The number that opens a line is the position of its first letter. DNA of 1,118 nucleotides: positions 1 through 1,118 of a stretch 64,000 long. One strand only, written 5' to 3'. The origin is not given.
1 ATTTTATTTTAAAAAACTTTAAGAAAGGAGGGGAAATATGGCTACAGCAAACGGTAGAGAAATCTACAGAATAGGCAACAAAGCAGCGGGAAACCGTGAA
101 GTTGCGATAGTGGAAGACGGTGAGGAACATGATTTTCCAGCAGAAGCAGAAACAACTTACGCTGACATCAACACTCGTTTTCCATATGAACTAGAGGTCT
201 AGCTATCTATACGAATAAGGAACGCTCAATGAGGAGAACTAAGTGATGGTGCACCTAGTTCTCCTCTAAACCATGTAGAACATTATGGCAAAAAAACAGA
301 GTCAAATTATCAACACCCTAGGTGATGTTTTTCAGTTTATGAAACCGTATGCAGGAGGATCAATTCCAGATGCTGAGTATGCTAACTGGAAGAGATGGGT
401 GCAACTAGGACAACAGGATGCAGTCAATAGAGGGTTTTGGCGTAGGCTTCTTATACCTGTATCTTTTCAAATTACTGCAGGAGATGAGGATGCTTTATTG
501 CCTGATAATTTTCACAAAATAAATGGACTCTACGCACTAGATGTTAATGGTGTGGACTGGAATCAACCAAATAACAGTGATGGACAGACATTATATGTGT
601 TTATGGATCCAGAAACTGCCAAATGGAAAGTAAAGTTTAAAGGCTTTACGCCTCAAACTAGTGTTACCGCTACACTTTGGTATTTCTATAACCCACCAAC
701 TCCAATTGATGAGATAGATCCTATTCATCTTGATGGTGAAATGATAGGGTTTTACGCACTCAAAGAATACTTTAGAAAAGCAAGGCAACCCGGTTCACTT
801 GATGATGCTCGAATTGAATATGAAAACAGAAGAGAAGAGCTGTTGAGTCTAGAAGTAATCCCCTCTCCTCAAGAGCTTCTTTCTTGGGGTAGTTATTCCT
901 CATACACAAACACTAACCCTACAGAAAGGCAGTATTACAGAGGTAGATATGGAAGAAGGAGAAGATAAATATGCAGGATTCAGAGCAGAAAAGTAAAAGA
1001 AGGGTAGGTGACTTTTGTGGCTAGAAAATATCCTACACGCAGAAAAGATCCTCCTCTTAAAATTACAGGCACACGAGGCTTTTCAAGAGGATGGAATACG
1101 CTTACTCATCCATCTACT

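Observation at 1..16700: Podovirus-like phage late region with putative T7 gp11/gp12 homologs, giant internal protein, fibres, lysis cassette and HNH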

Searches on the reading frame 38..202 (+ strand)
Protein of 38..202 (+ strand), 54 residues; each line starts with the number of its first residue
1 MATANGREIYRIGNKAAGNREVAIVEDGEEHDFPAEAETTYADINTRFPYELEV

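Call 8: search_protein_families(library=pfam, proteins=[window:38-202:+], max_evalue=0.1)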
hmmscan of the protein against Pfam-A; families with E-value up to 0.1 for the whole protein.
window:38-202:+ (54 aa): 1 family
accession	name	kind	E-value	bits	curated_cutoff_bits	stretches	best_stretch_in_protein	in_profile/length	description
PF21845.1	DUF6904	-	0.089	13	27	1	10-50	53-99/238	Domain of unknown function (DUF6904)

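Call 9: search_protein_families(library=phrogs, proteins=[window:38-202:+], max_evalue=0.1)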
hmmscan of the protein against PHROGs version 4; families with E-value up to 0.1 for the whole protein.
window:38-202:+ (54 aa): 0 families

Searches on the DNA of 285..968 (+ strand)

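Call 105: search_rna_families(source=L331, start=1, end=400, threshold=evalue, max_evalue=1)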
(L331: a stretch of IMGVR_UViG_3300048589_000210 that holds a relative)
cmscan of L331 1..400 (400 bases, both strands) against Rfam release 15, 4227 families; matches with E-value up to 1: 1.
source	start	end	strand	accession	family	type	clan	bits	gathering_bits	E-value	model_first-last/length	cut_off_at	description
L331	90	192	-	RF00303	snoR86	Gene; snRNA; snoRNA; HACA-box;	-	17.4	40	0.81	1-123/123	no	Small nucleolar RNA snoR86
